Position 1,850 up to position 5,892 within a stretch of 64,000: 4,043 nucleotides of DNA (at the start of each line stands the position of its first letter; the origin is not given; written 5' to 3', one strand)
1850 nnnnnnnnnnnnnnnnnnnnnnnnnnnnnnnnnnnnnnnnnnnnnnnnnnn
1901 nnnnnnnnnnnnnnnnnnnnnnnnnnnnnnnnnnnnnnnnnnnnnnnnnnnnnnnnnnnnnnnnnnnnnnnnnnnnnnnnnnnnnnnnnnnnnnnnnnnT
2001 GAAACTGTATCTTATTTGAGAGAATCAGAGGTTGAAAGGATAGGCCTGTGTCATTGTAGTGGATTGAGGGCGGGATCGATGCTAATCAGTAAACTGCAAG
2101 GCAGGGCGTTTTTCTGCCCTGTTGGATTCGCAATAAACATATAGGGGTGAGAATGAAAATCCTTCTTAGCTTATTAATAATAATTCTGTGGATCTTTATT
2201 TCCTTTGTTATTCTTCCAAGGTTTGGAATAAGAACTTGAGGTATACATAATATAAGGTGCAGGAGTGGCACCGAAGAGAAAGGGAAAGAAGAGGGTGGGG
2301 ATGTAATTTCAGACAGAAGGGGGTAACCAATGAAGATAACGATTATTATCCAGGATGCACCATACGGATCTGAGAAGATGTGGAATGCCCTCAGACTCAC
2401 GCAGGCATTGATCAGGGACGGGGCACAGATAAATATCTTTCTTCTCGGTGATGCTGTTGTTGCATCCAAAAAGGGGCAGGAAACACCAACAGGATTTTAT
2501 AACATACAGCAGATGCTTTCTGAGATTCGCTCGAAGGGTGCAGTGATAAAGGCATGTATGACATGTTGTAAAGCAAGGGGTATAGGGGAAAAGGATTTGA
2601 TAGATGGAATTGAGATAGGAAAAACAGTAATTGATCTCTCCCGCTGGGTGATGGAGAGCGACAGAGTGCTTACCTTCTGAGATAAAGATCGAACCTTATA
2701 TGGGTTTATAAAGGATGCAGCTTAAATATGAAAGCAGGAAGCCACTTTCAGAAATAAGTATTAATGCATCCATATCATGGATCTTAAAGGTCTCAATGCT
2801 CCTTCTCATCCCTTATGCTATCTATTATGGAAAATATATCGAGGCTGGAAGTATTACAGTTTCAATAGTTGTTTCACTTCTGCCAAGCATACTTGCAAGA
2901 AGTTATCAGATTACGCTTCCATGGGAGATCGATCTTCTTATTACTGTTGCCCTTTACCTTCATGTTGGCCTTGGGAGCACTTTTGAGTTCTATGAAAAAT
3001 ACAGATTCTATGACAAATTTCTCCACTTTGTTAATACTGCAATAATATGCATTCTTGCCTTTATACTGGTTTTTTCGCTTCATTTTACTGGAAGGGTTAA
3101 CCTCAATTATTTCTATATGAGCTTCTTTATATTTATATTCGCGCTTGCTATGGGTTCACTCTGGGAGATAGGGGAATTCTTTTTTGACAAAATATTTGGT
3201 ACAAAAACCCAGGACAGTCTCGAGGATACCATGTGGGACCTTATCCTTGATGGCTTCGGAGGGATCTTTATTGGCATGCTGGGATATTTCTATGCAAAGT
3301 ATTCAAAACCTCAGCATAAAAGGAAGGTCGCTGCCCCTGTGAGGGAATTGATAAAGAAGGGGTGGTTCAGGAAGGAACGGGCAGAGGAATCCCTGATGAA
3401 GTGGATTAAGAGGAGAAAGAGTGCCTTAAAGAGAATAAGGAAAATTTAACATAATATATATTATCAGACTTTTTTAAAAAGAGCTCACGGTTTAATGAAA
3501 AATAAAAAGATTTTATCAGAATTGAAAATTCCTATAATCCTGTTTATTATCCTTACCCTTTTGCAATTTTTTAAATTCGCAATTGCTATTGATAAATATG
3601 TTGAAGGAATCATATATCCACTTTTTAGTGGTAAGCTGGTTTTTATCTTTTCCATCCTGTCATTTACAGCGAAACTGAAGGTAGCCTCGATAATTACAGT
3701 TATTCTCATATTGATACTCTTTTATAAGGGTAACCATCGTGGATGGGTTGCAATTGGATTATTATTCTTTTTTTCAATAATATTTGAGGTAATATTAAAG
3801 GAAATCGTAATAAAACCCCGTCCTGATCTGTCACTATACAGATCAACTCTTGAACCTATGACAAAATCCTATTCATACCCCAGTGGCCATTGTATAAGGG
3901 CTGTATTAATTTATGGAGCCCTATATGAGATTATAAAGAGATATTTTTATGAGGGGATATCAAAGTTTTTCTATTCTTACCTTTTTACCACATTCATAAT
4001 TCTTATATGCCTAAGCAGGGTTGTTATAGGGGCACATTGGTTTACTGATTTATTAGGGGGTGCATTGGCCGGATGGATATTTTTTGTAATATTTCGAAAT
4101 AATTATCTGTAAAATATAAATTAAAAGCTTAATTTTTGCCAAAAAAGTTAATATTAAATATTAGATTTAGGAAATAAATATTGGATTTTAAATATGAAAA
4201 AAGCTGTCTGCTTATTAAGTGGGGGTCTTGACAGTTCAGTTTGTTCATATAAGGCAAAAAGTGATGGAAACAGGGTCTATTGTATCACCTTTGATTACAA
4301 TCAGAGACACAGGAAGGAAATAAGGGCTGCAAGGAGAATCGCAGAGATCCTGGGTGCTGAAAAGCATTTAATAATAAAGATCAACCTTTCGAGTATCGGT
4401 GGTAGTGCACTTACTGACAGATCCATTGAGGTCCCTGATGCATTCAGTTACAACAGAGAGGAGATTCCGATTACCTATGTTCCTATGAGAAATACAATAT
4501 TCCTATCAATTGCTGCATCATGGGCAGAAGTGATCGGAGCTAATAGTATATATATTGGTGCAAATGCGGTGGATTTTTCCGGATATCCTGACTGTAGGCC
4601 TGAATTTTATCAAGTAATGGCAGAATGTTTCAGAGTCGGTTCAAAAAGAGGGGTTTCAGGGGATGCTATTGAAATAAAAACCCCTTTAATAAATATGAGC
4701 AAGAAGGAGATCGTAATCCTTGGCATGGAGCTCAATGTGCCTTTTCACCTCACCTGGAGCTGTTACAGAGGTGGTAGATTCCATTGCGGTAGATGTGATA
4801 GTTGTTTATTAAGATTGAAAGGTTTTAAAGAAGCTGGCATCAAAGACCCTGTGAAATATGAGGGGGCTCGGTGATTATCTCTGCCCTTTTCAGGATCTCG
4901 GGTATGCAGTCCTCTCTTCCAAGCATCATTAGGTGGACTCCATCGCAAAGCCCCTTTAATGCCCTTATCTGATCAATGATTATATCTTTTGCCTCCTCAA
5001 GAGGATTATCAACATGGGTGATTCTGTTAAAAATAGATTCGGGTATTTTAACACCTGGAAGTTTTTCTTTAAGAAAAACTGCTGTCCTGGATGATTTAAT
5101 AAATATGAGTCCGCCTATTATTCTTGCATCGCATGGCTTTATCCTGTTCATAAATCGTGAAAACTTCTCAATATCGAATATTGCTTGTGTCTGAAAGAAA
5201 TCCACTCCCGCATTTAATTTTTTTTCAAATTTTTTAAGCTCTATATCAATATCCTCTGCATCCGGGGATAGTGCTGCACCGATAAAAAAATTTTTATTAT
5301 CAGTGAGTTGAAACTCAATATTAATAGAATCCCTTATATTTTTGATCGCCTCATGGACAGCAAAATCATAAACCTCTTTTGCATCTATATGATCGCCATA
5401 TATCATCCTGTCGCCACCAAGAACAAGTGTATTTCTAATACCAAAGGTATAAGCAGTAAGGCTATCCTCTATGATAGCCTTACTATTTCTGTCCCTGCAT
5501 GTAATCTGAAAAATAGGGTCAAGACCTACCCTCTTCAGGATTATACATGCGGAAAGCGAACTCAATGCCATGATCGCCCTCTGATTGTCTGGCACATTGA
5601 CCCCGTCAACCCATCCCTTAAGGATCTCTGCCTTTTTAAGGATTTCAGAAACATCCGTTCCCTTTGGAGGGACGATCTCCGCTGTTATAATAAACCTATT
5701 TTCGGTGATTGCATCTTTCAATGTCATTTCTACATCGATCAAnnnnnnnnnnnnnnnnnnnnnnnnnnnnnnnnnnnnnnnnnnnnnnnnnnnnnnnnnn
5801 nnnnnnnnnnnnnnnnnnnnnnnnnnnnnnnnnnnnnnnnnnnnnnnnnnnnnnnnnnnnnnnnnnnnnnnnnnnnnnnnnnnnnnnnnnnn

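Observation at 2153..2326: Second hidden selenoprotein candidate: single-TM micro-protein with Sec right after the helix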

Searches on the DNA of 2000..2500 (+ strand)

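Call 42: search_rna_families(source=window, start=2000, end=2500, threshold=evalue, max_evalue=10)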
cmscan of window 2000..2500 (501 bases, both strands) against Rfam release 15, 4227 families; matches with E-value up to 10: 6.
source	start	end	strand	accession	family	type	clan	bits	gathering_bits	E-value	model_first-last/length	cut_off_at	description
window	2147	2291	-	RF04314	opuB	Cis-reg;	-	19.6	75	0.2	1-137/137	no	opuB ncRNA motif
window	2134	2218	-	RF01190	snR50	Gene; snRNA; snoRNA; CD-box;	-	16.9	45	7.3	1-89/89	no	Small nucleolar RNA snR50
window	2141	2174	+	RF00204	snoR12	Gene; snRNA; snoRNA; CD-box;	-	16.6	39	3.2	1-83/83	no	Small nucleolar RNA R12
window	2133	2215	+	RF02436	SpF43_sRNA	Gene; sRNA;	-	14.3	70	8.7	1-99/99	no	Streptococcus sRNA SpF43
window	2002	2158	+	RF01884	LINC00901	Gene; lncRNA;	-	13.7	55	3.5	1-152/152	no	Non-coding RNA BC040587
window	2242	2307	-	RF02174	SMAD5-AS1_2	Gene; lncRNA;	-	8.8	50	9.4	1-129/129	no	SMAD5 antisense RNA 1 conserved region 2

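Call 105: build_rna_model(alignment_id=A6, structure=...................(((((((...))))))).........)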
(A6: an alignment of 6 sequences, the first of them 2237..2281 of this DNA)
Model R1 built from alignment A6 (6 sequences, 45 columns); structure: as given.
model positions 45; base pairs 7; branch points 0; effective number of sequences 6; information 1.019 bits per position. Calibrated on 0.2 Mb of random sequence (short: E-values are rough).
structure used (alignment columns):
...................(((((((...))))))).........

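Call 106: search_with_rna_model(model_id=R1, sources=[window, L003, L004, L005, L006, L007, L008, L009, L010, L011, L012, L013, L014, L015, L016, L017, L018, L019, L020, L021, L022, L023, L024, L025, L026, L027, L028, L029, L030, L031, L032, L033, L034, L035, L036, L037, L038, L039, L040, L041, L042, L043, L044, L045, L046, L047, L048, L049, L050, L051, L052, L053, L054, L055, L056, L057, L058, L059, L060, L061, L062, L063, L064, L065, L066, L067, L068, L069, L070, L071, L072, L073, L074, L075, L076, L077, L078, L079, L080, L081, L082, L086, L087, L090, L114, L117, L119, L083, L088], max_evalue=10)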
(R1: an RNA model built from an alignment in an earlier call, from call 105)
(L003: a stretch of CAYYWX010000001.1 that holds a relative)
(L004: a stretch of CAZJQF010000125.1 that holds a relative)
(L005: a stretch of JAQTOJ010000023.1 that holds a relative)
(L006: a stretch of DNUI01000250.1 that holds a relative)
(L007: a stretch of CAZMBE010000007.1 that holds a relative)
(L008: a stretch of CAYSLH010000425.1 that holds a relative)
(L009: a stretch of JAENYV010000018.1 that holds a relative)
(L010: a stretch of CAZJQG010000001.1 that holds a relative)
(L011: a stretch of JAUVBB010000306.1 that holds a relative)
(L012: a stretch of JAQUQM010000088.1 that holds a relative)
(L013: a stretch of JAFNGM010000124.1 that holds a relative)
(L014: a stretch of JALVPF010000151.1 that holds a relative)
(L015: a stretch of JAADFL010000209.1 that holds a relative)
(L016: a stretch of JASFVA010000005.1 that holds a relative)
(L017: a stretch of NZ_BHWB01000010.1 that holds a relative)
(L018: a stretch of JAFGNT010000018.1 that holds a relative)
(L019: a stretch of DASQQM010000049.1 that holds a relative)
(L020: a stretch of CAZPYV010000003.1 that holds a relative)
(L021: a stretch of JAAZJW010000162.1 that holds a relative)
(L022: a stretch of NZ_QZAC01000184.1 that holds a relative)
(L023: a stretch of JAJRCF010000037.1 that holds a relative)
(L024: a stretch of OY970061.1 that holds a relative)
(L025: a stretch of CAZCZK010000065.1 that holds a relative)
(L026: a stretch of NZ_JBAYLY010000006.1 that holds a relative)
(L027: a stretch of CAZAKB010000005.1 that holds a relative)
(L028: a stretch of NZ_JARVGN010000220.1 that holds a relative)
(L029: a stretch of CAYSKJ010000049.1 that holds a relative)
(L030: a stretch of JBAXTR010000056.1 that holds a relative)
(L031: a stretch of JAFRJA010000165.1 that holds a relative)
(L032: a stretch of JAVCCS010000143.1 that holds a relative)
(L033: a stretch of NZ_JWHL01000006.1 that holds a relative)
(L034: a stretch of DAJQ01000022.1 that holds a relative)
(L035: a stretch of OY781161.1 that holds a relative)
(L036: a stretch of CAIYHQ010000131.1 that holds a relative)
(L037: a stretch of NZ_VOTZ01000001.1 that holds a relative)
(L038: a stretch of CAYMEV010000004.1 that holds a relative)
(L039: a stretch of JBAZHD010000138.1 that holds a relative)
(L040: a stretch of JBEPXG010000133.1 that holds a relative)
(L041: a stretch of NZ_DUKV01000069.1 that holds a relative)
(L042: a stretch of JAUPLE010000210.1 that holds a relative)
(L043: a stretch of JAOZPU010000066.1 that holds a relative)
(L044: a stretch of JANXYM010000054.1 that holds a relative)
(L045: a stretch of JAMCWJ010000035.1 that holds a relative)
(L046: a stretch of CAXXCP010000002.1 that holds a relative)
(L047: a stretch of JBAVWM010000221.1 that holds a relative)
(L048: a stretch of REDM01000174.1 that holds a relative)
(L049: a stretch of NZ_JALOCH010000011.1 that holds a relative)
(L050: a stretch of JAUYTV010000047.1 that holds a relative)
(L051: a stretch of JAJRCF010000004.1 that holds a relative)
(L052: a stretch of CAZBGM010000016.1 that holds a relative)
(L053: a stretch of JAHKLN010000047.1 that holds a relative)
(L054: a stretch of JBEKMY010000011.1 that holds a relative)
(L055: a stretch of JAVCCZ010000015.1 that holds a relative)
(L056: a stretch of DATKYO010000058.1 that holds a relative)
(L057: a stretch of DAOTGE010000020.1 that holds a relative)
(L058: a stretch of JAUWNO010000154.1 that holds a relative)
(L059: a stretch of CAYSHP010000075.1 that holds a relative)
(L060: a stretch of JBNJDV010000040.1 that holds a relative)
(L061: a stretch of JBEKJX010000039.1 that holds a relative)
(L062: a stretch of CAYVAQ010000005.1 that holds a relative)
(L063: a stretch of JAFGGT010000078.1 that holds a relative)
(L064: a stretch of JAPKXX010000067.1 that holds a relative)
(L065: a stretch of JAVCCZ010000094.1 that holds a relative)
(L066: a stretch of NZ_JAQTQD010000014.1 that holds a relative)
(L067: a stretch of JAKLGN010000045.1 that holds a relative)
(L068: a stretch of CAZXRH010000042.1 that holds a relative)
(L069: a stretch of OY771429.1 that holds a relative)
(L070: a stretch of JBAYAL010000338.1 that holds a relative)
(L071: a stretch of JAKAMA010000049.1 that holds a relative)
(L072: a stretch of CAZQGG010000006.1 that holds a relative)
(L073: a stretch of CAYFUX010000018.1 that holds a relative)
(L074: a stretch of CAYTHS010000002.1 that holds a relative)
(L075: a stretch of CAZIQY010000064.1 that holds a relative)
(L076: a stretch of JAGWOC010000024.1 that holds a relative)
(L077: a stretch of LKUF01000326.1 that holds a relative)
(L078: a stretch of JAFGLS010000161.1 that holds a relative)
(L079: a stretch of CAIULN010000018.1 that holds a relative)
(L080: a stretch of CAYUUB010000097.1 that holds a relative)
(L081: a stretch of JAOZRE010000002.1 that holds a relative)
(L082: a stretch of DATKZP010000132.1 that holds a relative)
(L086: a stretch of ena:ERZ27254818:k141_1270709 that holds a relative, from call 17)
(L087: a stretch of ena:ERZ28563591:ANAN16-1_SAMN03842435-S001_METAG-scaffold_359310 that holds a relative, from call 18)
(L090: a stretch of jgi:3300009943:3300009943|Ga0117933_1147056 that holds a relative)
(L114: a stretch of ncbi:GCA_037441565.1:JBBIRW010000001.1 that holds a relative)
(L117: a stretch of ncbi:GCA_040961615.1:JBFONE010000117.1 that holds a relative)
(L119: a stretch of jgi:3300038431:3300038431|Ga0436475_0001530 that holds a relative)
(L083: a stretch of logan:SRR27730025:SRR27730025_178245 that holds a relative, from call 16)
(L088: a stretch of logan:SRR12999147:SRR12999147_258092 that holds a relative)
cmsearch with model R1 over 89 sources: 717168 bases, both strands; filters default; matches with E-value up to 10: 21.
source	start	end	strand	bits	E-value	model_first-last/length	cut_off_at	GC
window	2237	2281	+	66.4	4.2e-15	1-45/45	no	0.42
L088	4316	4360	+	64.7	1.2e-14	1-45/45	no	0.47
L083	4511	4555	+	64.5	1.4e-14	1-45/45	no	0.49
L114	4013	4057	+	55.4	4.3e-12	1-45/45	no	0.36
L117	2469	2507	+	48.2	4.1e-10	1-45/45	no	0.67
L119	2174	2212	+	42.5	1.5e-08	1-45/45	no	0.72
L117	2482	2498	-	17.7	0.098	20-36/45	no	0.71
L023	2909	2963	-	17.3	0.12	1-45/45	no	0.56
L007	7244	7278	-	14.7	0.65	1-45/45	no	0.34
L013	5836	5877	+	12.8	2.1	1-45/45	no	0.45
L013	5165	5213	+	12.6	2.4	1-45/45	no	0.41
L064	4814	4838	-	12.5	2.5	1-45/45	no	0.36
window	44958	44991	+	12.1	3.3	1-45/45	no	0.32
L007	7853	7880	-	12.1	3.4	1-45/45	no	0.36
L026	8374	8416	+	12.1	3.4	1-45/45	no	0.47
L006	5176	5224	+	12.1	3.5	1-45/45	no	0.41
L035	3331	3352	-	11.8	4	1-45/45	no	0.45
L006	7850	7877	-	11.5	5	1-45/45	no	0.36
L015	4378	4438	+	11.2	6.1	1-45/45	no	0.52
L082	3483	3508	+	10.4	9.7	1-45/45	no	0.38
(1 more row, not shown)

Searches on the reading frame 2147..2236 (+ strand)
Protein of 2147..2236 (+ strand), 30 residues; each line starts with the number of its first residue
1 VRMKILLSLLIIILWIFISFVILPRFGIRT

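Call 8: search_protein_families(library=ncbifam, proteins=[window:2153-2236:+], max_evalue=1)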
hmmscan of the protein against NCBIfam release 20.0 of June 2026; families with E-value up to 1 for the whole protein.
seq(28 aa): 0 families

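Call 30: find_related_loci(query=A4, collection=metagenome_contigs, flank=3000)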
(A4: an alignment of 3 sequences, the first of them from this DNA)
Query A4 (28 aa) in metagenome_contigs; peptide patterns used: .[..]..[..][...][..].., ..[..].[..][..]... (x = any residue, [..] = any of these).
600 stretches matched a pattern, but none encodes a relative of the query by tblastn (E <= 1e-3).

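Call 59: search_protein_representatives(protein=window:2147-2236:+)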
Query: 30 residues. Proteins with E-value up to 0.001 (for the whole library): 0; up to 1e-10: 0; up to 1e-30: 0. The best 0 are listed.

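Call 61: search_solved_structures(query=window:2153-2236:+, max_evalue=10)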
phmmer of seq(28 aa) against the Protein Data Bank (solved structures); distinct sequences matched with E-value up to 10: 0.

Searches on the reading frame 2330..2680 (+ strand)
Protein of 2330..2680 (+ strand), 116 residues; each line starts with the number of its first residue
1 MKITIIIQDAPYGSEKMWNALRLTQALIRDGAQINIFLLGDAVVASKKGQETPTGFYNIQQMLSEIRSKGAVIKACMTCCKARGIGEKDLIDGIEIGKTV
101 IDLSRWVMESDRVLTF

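Call 7: search_protein_families(library=pfam, proteins=[window:2330-2680:+], max_evalue=0.01)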
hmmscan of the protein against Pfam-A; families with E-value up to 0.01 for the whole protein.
window:2330-2680:+ (116 aa): 1 family
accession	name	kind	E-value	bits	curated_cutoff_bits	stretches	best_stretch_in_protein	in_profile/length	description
PF02635.20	DsrE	-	1.4e-20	74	22.7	1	1-116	1-116/116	DsrE/DsrF-like family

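Call 8: search_protein_families(library=ncbifam, proteins=[window:2330-2680:+], max_evalue=1)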
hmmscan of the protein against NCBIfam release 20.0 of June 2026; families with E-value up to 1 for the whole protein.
window:2330-2680:+ (116 aa): 7 families
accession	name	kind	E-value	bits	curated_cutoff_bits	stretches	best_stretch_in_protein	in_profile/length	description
TIGR03012.1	sulf_tusD_dsrE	equivalog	8.6e-10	38.6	89.25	1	2-89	1-90/127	sulfurtransferase complex subunit TusD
NF001237.0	PRK00207.1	equivalog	6.2e-07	29.4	92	1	1-89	1-91/128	sulfurtransferase complex subunit TusD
TIGR03011.1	sulf_tusB_dsrH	equivalog_domain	0.0015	18.6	49.2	1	6-107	3-83/95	sulfurtransferase complex subunit TusB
TIGR04044.1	MSMEG_0572_fam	equivalog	0.0057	16.4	109.85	1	26-95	56-132/159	MSMEG_0572/Sll0783 family nitrogen starvation response protein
NF040732.3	DsrE_rel_SaoD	equivalog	0.0082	16.2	169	1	59-97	52-90/110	DsrE-related protein SaoD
TIGR03010.1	sulf_tusC_dsrF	equivalog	0.017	15.1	94.15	1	2-115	1-115/116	sulfurtransferase complex subunit TusC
NF001238.0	PRK00211.1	equivalog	0.12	12.3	79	1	2-51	3-52/119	sulfurtransferase complex subunit TusC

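Call 10: find_encoding_contigs(protein=window:2330-2680:+, flank=6000, max_places=6)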
Protein window:2330-2680:+ (116 aa): 2 contigs read that carry it; 2 places shown.
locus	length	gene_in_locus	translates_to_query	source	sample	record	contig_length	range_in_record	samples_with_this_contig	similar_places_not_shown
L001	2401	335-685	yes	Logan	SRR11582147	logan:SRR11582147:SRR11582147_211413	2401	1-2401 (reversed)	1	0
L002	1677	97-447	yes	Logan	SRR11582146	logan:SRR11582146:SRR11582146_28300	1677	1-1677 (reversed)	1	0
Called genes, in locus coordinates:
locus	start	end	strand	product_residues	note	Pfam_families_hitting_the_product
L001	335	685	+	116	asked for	PF02635:DsrE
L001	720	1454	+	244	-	PF09997:DUF2238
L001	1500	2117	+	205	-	PF01569:PAP2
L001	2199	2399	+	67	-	?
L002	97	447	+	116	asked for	PF02635:DsrE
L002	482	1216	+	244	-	PF09997:DUF2238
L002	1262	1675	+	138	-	?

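Call 15: find_homologous_proteins(query=window:2330-2680:+, max_evalue=1e-10)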
Query window:2330-2680:+ (116 aa): 20 proteins with E <= 1e-10 among 28 candidates.
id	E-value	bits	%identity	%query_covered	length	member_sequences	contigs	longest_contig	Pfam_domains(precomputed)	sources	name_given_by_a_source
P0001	3.2e-66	238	94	100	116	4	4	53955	PF02635.21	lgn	-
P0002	3.2e-39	151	60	98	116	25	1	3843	PF02635.21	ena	-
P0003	2.1e-37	145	59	97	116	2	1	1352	PF02635.21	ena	-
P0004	6.5e-34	134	54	96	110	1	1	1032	PF02635.21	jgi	jgi:uncharacterized protein involved in oxidation of intracellular sulfur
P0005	1.9e-33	133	51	98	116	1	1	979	PF02635.21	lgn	-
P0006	4.9e-33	131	56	98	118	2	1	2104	PF02635.21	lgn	-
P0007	1.1e-31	127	52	91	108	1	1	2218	PF02635.21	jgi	-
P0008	1.6e-29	120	55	100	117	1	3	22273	PF02635.21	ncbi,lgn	-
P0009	5.6e-29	118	53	100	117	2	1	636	PF02635.21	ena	-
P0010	1.1e-27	114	48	100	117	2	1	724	PF02635.21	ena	-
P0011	3.3e-25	106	47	100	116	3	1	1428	PF02635.21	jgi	jgi:uncharacterized protein involved in oxidation of intracellular sulfur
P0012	8.0e-25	105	48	99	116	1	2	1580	PF02635.21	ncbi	-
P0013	3.4e-24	103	45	100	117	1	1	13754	PF02635.21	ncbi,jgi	ncbi:MAG: DsrE/DsrF/TusD sulfur relay family protein [Candidatus Hermodarchaeia archaeon]|jgi:unchar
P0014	8.9e-24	101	48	100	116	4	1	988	PF02635.21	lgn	-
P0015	4.9e-23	99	49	99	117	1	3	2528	PF02635.21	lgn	-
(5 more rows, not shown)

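Call 16: find_encoding_contigs(protein=P0001, flank=5000, max_places=6)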
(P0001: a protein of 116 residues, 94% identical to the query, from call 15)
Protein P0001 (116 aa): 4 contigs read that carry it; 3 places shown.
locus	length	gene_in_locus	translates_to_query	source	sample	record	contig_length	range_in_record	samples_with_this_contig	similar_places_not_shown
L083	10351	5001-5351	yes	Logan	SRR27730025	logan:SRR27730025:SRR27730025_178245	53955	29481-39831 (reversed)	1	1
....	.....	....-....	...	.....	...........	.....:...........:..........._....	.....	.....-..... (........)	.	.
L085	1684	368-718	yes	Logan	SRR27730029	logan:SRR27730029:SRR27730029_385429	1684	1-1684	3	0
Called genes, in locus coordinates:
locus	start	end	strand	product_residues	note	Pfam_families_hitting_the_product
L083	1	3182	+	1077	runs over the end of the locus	PF00873:ACR_tran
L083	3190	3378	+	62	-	PF11127:YgaP-like_TM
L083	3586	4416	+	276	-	PF00753:Lactamase_B, PF12706:Lactamase_B_2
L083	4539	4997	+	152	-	PF13279:4HBT_2, PF03061:4HBT (weak)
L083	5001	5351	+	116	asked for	PF02635:DsrE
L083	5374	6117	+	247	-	PF09997:DUF2238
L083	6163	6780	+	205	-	PF01569:PAP2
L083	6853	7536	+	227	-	PF02568:ThiI (faint), PF06508:QueC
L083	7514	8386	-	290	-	PF02219:MTHFR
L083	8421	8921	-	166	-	PF01058:Oxidored_q6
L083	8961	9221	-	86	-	-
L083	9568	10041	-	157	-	PF13482:RNase_H_2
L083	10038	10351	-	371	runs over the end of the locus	PF08331:QueG_DUF1730, PF13237:Fer4_10 (faint), PF00037:Fer4 (faint), PF13484:Fer4_16, PF13646:HEAT_2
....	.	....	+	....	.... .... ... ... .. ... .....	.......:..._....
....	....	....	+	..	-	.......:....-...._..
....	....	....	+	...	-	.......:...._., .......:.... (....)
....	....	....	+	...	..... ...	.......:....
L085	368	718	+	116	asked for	PF02635:DsrE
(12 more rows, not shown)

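Call 17: find_encoding_contigs(protein=P0002, flank=4000, max_places=4)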
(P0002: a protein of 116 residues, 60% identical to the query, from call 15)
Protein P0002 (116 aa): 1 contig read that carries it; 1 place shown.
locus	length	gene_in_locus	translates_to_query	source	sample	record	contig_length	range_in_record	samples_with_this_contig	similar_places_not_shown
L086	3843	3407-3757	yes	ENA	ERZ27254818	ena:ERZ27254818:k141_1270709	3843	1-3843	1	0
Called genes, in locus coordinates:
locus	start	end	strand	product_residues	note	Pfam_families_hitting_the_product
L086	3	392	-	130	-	?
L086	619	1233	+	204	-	-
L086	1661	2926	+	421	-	PF07690:MFS_1 (weak), PF11700:ATG22, PF13347:MFS_2, PF11700:ATG22, PF07690:MFS_1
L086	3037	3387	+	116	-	PF12840:HTH_20, PF13412:HTH_24 (weak), PF01022:HTH_5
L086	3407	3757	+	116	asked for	PF02635:DsrE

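Call 18: find_encoding_contigs(protein=P0003, flank=4000, max_places=4)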
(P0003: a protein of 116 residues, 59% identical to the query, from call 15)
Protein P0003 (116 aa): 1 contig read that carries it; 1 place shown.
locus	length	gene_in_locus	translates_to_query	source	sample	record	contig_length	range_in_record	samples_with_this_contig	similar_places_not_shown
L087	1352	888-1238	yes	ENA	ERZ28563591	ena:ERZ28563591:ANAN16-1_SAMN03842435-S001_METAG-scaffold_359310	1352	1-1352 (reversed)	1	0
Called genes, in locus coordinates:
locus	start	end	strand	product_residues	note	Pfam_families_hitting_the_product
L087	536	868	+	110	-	PF01022:HTH_5, PF12840:HTH_20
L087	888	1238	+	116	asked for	PF02635:DsrE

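Call 56: search_protein_families(library=pfam, proteins=[L083:4539-4997:+], max_evalue=0.001)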
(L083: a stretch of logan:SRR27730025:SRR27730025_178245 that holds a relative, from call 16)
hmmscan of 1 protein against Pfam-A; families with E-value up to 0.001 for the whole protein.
L083:4539-4997:+ (152 aa): 2 families
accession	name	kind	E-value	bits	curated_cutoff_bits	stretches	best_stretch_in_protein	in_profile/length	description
PF13279.12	4HBT_2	-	9.8e-15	55.5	25.5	1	24-146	1-122/122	Thioesterase-like superfamily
PF03061.28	4HBT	-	6.5e-06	26.8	20.6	1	32-110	1-69/79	Thioesterase superfamily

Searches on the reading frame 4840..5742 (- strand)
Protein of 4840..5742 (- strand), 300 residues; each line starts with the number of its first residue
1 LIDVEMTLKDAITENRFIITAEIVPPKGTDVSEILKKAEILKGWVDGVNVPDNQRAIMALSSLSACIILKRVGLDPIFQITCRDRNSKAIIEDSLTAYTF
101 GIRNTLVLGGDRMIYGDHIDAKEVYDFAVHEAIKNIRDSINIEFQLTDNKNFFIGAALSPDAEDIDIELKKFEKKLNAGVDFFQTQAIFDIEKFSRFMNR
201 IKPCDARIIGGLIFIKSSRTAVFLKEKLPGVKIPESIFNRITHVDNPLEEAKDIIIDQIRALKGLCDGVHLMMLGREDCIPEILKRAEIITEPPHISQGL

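Call 35: search_protein_families(library=pfam, proteins=[window:4840-5742:-], max_evalue=0.000001)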
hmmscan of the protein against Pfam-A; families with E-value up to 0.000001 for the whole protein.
window:4840-5742:- (300 aa): 1 family
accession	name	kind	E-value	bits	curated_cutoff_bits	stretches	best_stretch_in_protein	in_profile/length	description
PF02219.23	MTHFR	-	5.6e-39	134.6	24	1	8-287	2-286/287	Methylenetetrahydrofolate reductase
